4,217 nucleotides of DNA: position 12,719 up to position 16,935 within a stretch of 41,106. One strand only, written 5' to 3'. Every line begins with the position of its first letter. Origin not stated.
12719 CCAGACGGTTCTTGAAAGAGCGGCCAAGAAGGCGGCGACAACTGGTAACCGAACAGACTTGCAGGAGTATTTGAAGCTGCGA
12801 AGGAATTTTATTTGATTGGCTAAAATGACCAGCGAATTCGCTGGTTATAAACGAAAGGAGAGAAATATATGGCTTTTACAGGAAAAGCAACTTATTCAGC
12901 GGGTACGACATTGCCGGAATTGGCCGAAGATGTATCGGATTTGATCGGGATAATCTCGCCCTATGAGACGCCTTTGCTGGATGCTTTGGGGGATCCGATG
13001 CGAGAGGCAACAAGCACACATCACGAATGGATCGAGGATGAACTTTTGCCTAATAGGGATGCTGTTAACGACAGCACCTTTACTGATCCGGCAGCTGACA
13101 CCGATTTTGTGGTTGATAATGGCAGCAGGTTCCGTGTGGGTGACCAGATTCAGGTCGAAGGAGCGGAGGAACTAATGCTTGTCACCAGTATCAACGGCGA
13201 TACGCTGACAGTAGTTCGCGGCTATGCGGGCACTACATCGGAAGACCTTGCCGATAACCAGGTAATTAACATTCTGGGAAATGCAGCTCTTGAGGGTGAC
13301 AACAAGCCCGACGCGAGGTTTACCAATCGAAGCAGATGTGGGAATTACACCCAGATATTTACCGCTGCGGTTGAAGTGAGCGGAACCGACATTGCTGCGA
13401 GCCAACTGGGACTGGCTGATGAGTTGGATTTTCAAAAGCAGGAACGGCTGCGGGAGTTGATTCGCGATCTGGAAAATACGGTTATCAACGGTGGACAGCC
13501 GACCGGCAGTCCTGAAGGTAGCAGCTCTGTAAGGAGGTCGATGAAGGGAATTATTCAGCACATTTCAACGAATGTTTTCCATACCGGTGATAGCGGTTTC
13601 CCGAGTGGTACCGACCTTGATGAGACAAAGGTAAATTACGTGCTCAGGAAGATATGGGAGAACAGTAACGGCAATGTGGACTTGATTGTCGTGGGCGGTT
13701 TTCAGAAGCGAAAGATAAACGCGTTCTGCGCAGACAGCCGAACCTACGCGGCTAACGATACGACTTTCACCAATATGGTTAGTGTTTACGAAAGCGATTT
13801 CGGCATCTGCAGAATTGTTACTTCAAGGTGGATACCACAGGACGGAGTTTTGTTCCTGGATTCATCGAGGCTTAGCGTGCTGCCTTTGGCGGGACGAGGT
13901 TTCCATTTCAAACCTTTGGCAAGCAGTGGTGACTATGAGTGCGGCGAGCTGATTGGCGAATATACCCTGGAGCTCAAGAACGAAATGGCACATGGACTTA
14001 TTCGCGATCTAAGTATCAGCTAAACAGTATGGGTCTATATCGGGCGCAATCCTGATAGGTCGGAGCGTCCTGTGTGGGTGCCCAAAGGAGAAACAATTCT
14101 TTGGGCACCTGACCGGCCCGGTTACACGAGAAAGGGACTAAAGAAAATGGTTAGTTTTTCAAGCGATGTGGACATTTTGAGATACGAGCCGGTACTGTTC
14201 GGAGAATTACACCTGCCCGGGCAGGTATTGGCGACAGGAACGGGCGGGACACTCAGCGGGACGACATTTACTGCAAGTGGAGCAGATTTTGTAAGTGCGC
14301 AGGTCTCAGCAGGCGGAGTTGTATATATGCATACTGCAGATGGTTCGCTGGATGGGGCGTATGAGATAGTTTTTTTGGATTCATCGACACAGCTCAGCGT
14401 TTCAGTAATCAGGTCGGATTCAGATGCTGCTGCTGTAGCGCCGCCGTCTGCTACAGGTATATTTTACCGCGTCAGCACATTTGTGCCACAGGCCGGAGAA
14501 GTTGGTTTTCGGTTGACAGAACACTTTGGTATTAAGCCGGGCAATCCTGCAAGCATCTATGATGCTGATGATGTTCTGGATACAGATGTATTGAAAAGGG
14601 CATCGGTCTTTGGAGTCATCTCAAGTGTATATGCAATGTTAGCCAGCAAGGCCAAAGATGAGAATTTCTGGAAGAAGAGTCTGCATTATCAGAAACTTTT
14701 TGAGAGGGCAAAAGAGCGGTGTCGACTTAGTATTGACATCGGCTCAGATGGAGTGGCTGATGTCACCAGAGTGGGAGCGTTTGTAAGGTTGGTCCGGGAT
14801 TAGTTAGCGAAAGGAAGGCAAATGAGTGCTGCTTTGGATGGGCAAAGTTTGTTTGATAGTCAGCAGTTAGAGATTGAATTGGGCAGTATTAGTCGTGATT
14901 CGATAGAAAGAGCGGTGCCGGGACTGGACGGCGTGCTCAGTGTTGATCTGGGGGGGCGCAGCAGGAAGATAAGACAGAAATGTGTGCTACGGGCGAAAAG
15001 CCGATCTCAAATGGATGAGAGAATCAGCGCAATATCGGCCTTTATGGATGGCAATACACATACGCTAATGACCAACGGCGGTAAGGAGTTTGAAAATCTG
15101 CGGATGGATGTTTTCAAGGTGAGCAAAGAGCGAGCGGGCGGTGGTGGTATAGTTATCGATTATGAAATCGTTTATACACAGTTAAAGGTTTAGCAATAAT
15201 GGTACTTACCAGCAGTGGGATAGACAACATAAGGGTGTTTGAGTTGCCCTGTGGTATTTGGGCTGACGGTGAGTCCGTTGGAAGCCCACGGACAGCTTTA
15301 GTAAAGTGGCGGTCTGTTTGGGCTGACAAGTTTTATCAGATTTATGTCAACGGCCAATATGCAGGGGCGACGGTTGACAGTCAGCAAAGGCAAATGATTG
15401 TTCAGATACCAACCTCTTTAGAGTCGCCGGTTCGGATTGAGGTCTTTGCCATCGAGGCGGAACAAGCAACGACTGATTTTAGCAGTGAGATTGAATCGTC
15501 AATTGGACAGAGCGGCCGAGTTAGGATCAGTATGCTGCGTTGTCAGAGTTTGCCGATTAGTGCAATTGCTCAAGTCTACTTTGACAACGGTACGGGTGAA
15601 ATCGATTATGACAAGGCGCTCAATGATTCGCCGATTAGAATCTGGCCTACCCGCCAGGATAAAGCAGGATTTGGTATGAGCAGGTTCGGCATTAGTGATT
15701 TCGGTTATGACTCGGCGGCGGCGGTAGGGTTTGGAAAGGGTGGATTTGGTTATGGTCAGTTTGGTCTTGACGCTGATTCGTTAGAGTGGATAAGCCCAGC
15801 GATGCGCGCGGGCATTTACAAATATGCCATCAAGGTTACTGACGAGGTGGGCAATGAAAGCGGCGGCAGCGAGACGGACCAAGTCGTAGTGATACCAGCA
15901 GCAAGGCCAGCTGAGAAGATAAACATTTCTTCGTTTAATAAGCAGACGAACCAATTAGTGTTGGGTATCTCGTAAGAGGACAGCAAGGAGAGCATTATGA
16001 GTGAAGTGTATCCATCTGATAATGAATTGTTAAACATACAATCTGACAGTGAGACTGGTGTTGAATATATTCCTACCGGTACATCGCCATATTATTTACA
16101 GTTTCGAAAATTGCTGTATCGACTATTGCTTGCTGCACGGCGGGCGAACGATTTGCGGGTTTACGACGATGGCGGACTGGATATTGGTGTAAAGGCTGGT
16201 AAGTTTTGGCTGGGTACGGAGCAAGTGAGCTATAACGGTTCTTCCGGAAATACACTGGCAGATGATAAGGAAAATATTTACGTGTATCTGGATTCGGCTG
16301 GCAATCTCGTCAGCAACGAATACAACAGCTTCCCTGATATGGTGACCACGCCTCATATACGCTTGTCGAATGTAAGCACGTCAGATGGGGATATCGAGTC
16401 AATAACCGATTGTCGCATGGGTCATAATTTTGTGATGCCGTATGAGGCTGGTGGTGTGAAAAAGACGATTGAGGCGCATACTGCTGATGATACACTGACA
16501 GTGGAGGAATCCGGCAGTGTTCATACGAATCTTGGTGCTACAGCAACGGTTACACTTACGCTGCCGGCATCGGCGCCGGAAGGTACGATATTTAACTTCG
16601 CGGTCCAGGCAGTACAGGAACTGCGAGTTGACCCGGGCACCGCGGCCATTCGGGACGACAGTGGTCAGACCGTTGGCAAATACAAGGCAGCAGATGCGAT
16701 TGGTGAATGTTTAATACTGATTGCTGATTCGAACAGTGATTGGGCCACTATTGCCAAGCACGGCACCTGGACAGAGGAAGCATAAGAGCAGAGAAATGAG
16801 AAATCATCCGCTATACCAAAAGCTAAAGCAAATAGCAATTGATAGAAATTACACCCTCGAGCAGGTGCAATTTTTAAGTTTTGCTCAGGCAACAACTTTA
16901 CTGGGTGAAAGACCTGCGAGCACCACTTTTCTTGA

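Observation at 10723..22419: Structural-module-only phage-like operon (portal to tail) lacking terminase, integrase, protease, replication and lysis enzymes, wedged between cellular genes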

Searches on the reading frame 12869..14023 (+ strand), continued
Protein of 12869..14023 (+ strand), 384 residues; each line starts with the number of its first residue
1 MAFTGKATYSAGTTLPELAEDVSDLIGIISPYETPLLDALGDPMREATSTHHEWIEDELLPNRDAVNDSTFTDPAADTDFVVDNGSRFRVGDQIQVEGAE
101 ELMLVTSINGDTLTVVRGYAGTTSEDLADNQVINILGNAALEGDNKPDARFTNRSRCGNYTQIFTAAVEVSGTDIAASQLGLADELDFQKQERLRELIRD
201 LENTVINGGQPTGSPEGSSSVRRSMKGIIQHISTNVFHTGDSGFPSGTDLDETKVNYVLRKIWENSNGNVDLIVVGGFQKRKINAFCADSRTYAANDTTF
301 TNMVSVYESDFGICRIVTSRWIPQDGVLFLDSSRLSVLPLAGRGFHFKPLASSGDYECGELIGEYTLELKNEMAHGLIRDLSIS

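Call 83: find_related_loci(query=A6, collection=metagenome_contigs, flank=10000)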
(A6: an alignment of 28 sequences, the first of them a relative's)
Query A6 (507 aa) in metagenome_contigs; peptide patterns used: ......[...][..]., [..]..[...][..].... (x = any residue, [..] = any of these).
594 stretches matched a pattern; 562 encode a relative of the query (tblastn E <= 1e-3); the best 80 are kept; 80 distinct loci.
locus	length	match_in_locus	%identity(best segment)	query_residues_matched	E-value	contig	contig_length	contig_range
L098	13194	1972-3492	97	1-507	0e+0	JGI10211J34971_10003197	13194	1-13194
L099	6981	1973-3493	97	1-507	0e+0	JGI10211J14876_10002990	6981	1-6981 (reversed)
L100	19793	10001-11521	90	1-507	0e+0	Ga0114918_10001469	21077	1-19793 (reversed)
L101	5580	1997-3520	88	1-507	0e+0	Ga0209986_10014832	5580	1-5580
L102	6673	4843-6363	88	1-507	0e+0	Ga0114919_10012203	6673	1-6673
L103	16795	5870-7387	84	1-507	0e+0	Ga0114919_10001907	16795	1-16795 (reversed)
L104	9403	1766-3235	84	17-507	0e+0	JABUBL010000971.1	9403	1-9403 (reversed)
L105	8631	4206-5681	84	15-507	0e+0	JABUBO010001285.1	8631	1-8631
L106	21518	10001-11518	84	1-507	0e+0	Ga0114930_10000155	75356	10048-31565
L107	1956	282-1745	84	18-507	0e+0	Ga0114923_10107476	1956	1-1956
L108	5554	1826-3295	82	17-507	0e+0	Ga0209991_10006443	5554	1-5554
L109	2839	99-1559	83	21-507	0e+0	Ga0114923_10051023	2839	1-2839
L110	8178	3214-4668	82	22-507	0e+0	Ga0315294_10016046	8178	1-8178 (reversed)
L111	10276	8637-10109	80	15-507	0e+0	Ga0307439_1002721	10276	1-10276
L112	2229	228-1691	80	19-507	0e+0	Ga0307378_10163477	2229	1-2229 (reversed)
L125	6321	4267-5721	81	11-496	0e+0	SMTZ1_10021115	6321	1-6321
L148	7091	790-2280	79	15-507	0e+0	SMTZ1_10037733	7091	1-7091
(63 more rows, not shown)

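Call 89: search_dna_similar(query=window:12869-14023:+, collection=phages, mode=protein, max_evalue=0.001, max_rows=15)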
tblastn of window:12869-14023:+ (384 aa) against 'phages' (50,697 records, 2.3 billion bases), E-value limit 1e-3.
Records with a match: 332; places in all: 342; records where one place covers at least 80% of the query: 101.
Best place of each record, by identity: <60% 332.
By first word of the organism name: Vibrio 114; Pseudomonas 105; Mycobacterium 13; Aeromonas 12; Caudoviricetes 10; Propionibacterium 8; Proteus 8; Sulfitobacter 7; Cronobacter 7; Salmonella 7; and 26 more.
By host as written in the record: - 106; Pseudomonas aeruginosa 39; Pseudomonas aeruginosa PAO1 16; Mycobacterium smegmatis mc2 155 11; Aeromonas hydrophila 9; Vibrio cyclitrophicus 8; Propionibacterium freudenreichii TL110 8; Pseudomonas sp. 7; and 83 more.
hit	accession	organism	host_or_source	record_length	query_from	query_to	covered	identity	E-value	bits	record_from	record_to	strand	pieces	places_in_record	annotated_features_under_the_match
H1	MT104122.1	Sporosarcina phage Lietuvens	Sporosarcina aquimarina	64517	20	381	94%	31.3%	2e-44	169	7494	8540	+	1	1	major capsid protein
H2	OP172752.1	Clostridium phage CB452P1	Clostridium butyricum BSC452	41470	20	382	95%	29.3%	3e-35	143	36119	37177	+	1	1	hypothetical protein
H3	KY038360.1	Brevibacillus phage MRSA107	sputum specimen in the respiratory ...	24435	20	371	92%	28.5%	4e-25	113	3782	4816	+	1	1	record has no annotation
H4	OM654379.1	Bacillus phage vB_BauS_KLEB27-1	Bacillus australimaris strain KR4M-27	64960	26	371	90%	28.1%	1e-24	112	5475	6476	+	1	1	major capsid protein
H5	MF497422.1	Vibrio phage vB_VspS_VS-ABTNL-3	Vibrio splendidus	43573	17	372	93%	26.3%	2e-9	65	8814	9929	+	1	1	putative major capsid protein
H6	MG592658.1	Vibrio phage 1.289.A._10N.286.55.E8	Vibrio cyclitrophicus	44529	39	381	89%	26.7%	3e-16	86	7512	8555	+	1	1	major capsid protein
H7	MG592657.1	Vibrio phage 1.287.O._10N.286.55.C7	Vibrio cyclitrophicus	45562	39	381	89%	26.7%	3e-16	86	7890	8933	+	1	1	major capsid protein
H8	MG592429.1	Vibrio phage 1.047.O._10N.286.55.F2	Vibrio cyclitrophicus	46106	39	381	89%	26.7%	3e-16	86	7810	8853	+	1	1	major capsid protein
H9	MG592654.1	Vibrio phage 1.284.A._10N.286.55.A5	Vibrio cyclitrophicus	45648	39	381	89%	26.2%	2e-16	87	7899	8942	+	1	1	major capsid protein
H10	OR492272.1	Fusobacterium phage phiRTG5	Fusobacterium necrophorum subsp. ...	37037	20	381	94%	24.7%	2e-14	81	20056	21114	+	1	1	major head protein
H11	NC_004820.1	Bacillus phage phBC6A51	Bacillus cereus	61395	8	371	95%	24.6%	1e-16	88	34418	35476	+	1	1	hypothetical protein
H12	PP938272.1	Bacillus phage PHBA67-T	Bacillus cereus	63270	8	371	95%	24.2%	5e-17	89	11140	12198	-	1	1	hypothetical protein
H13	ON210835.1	Bacillus phage 268TH002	Bacillus subtilis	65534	33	371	88%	25.4%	6e-17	89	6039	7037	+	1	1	7: major capsid protein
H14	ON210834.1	Bacillus phage 268TH007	Bacillus subtilis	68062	33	371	88%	25.4%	6e-17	89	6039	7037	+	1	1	7: major capsid protein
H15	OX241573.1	Vibrio phage 381E49-1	Seawater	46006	19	375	93%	23.8%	4e-10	67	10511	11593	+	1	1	major capsid protein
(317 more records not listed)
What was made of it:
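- Closest known: SU10 / DUF5309-capsid phages and Bacillus phage 268TH002. Different: At most 31% capsid identity to any cultured phage in the collection searched (call 89).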

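Call 91: get_annotated_region(hit=H13, flank=16000)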
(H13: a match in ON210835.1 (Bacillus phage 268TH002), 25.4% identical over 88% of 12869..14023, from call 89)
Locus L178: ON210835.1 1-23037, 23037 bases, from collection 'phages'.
description: Bacillus phage 268TH002, complete genome.
organism: Bacillus phage 268TH002 (NCBI taxid 2950151)
taxonomy: Viruses; Duplodnaviria; Heunggongvirae; Uroviricota; Caudoviricetes
host: Bacillus subtilis; source: soil; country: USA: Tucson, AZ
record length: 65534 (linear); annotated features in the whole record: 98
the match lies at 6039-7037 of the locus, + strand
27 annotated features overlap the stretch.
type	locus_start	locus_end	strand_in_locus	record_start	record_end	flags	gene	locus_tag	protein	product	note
CDS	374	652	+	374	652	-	1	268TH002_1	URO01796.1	hypothetical protein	-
CDS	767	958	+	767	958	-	2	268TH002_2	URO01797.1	hypothetical protein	-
CDS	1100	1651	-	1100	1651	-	3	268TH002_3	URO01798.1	tyrosine-type recombinase/integrase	C-terminus of tyrosine-type recombinase/integrase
CDS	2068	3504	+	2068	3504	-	4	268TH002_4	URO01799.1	terminase large subunit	-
CDS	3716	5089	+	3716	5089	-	5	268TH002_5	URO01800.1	portal protein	-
CDS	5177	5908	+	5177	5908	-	6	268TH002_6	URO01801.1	scaffolding protein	-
CDS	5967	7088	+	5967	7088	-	7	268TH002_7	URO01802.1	major capsid protein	-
CDS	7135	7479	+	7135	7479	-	8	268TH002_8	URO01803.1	head fiber protein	-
CDS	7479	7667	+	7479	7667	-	9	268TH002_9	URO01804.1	hypothetical protein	-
CDS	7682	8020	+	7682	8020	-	10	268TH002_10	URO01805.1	hypothetical protein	-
CDS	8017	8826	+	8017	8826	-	11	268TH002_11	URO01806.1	capsid maturation protease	-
CDS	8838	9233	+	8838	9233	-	12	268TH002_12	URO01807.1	head-to-tail stopper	-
CDS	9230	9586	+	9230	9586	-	13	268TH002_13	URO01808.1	hypothetical protein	-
CDS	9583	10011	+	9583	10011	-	14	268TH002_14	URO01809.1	tail terminator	-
CDS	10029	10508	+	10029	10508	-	15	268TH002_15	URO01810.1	major tail protein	-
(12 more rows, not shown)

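Call 94: search_dna_similar(query=L037:466-2013:-, collection=phages, mode=protein, max_evalue=0.001, max_rows=10)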
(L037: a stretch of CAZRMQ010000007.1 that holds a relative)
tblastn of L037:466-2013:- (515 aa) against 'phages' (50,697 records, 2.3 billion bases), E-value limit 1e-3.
Records with a match: 748; places in all: 748; records where one place covers at least 80% of the query: 0.
Best place of each record, by identity: <60% 748.
By first word of the organism name: Vibrio 297; Staphylococcus 84; Mycobacterium 59; Gordonia 54; Streptococcus 45; Enterococcus 41; Microbacterium 38; Pseudomonas 30; Streptomyces 15; Rhizobium 10; and 30 more.
By host as written in the record: - 312; Mycobacterium smegmatis mc2 155 34; Gordonia rubripertincta NRRL B-16540 32; Microbacterium foliorum NRRL B-24224 25; Staphylococcus aureus 24; Pseudomonas aeruginosa 16; Enterococcus faecalis 15; Staphylococcus pseudintermedius 13; and 149 more.
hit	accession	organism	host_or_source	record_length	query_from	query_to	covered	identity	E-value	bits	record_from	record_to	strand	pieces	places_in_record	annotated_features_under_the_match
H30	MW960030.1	Rhizobium phage RHph_X66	R. phaseoli sv. phaseoli INC 2-5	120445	102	509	79%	22.9%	6e-12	75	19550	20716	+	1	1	terminase large subunit protein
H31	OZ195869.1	Vibrio phage D254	Seawater and oysters mix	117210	106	504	77%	23.2%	5e-7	59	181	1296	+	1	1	terminase large subunit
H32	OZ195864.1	Vibrio phage D260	Seawater and oysters mix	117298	106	504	77%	23.2%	5e-7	59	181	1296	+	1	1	terminase large subunit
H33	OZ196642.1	Vibrio phage D51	Seawater and oysters mix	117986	106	504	77%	23.2%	8e-7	58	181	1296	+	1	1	terminase large subunit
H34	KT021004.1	Thermobifida phage P1312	Thermobifida fusca NTU22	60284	146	503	70%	25.5%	3e-13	79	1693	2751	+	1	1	terminase large subunit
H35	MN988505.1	Rhizobium phage RHph_N1_10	Rhizobium phaseoli N1_10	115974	105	500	77%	23.0%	6e-11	71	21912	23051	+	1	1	terminase large subunit protein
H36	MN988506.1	Rhizobium phage RHph_N1_15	Rhizobium phaseoli N1_15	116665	105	500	77%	23.0%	6e-11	71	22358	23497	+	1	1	terminase large subunit protein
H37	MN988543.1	Rhizobium phage RHph_N2_6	Rhizobium phaseoli N2_6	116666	105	500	77%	23.0%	6e-11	71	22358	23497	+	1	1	terminase large subunit protein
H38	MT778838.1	Rhizobium phage V1VFA-S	-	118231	102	509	79%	22.2%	3e-11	72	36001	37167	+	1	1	putative terminase large subunit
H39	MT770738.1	Rhizobium phage B1VFA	Rhizobium leguminosarum VF39SM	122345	102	509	79%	22.2%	4e-11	72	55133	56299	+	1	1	putative terminase large subunit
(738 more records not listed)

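Call 104: search_solved_structures(query=L005:19436-20335:+, max_evalue=1)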
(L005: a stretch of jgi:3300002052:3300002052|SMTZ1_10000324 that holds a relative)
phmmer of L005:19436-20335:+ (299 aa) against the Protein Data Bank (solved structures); distinct sequences matched with E-value up to 1: 0.

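Call 113: search_protein_representatives(protein=window:12869-14023:+)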
Query: 384 residues. Proteins with E-value up to 0.001 (for the whole library): 3840; up to 1e-10: 1810; up to 1e-30: 234. The best 150 are listed.
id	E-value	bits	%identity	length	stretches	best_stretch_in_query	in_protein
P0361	1.4e-150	518.0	63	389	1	1-382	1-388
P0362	9.8e-126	436.3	52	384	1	1-382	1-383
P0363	2.6e-113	395.4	61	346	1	1-382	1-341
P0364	4.9e-109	381.3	57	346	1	17-383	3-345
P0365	2.5e-104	365.8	50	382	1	1-379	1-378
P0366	1.4e-101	356.8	51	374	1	1-381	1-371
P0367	6.2e-99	348.1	52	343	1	45-383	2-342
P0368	2.3e-96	339.7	64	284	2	153-383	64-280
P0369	6.8e-95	334.8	56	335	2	152-381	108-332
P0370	3.1e-94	332.6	54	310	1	86-381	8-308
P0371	5.6e-93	328.5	48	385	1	1-376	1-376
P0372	1.8e-92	326.9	51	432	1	60-360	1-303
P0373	7.1e-90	318.3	59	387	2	1-239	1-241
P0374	1.4e-88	314.0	44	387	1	1-381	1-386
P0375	5.9e-87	308.7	63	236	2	245-381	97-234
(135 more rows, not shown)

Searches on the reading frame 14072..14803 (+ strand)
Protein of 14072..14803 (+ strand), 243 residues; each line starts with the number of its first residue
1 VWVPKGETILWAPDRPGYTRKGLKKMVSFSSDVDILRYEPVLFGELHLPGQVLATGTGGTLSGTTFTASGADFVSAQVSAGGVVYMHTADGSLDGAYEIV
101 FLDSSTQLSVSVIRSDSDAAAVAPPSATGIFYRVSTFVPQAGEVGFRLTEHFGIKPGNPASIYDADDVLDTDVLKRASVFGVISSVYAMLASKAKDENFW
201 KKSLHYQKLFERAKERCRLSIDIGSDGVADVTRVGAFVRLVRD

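Call 4: search_protein_families(library=pfam, proteins=[window:14072-14803:+], max_evalue=0.1)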
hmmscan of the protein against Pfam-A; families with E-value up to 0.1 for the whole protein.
window:14072-14803:+ (243 aa): 0 families

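Call 5: search_protein_families(library=phrogs, proteins=[window:14072-14803:+], max_evalue=0.1)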
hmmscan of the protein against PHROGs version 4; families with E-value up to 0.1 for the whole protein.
window:14072-14803:+ (243 aa): 0 families
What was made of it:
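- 14072..14803 (+): ORF4, conserved virion protein of unknown role (possibly a head-completion or adaptor protein). Most orthologs start at the internal MVSFS..., window 14147. No family hit (calls 4, 5).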

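Call 59: search_protein_families(library=phrogs, alignment_id=A4, max_evalue=0.01)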
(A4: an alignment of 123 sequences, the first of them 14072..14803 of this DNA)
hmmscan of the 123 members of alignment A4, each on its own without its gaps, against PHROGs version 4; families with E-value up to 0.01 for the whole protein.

A. member 1, window:14072-14803:+ (243 aa): 0 families

B. families by the number of members that match (of 123 scanned): 22 families
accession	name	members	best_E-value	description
phrog_22373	-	9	4.5e-10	-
phrog_240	-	7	9.7e-32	head protein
phrog_8510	-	7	1.9e-13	virion structural protein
phrog_24074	-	5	8e-12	-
phrog_17347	-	5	4.8e-05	-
phrog_18503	-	3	7.5e-13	-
phrog_3545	-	3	1.5e-07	-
phrog_17320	-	2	8.8e-06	-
phrog_13163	-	2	1.1e-05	baseplate wedge subunit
phrog_38537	-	2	0.00021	tail fiber protein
phrog_8295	-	2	0.0063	virion structural protein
phrog_16579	-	1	3.4e-08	toxin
phrog_701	-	1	1.8e-06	virion structural protein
phrog_4390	-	1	1.5e-05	-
phrog_19601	-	1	7.6e-05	baseplate wedge subunit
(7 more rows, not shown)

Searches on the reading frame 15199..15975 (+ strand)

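Call 4: search_protein_families(library=pfam, proteins=[window:15199-15975:+], max_evalue=0.1)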
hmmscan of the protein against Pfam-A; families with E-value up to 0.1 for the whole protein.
window:15199-15975:+ (258 aa): 1 family
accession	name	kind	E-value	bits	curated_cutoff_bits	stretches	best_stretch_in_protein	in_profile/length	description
PF19077.6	Big_13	-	0.071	14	27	0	199-226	69-96/102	Bacterial Ig-like domain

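Call 5: search_protein_families(library=phrogs, proteins=[window:15199-15975:+], max_evalue=0.1)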
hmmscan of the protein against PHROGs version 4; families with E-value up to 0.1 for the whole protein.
window:15199-15975:+ (258 aa): 0 families

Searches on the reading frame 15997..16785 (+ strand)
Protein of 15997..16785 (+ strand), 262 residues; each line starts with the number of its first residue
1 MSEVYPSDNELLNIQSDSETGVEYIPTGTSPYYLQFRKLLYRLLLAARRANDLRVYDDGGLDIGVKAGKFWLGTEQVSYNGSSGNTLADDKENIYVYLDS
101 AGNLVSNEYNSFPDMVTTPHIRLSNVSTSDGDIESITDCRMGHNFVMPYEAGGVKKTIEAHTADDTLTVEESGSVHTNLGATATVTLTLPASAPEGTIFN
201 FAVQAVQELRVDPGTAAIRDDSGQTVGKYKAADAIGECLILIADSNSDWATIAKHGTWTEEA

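Call 4: search_protein_families(library=pfam, proteins=[window:15997-16785:+], max_evalue=0.1)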
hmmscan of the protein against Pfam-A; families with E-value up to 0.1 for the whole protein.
window:15997-16785:+ (262 aa): 1 family
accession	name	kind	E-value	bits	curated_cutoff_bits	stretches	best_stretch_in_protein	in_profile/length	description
PF23619.1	Ig_VWA7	-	0.087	13.5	27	0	172-216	51-96/104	VWA7 Ig-like domain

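Call 5: search_protein_families(library=phrogs, proteins=[window:15997-16785:+], max_evalue=0.1)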
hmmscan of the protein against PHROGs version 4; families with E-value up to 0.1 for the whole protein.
window:15997-16785:+ (262 aa): 0 families
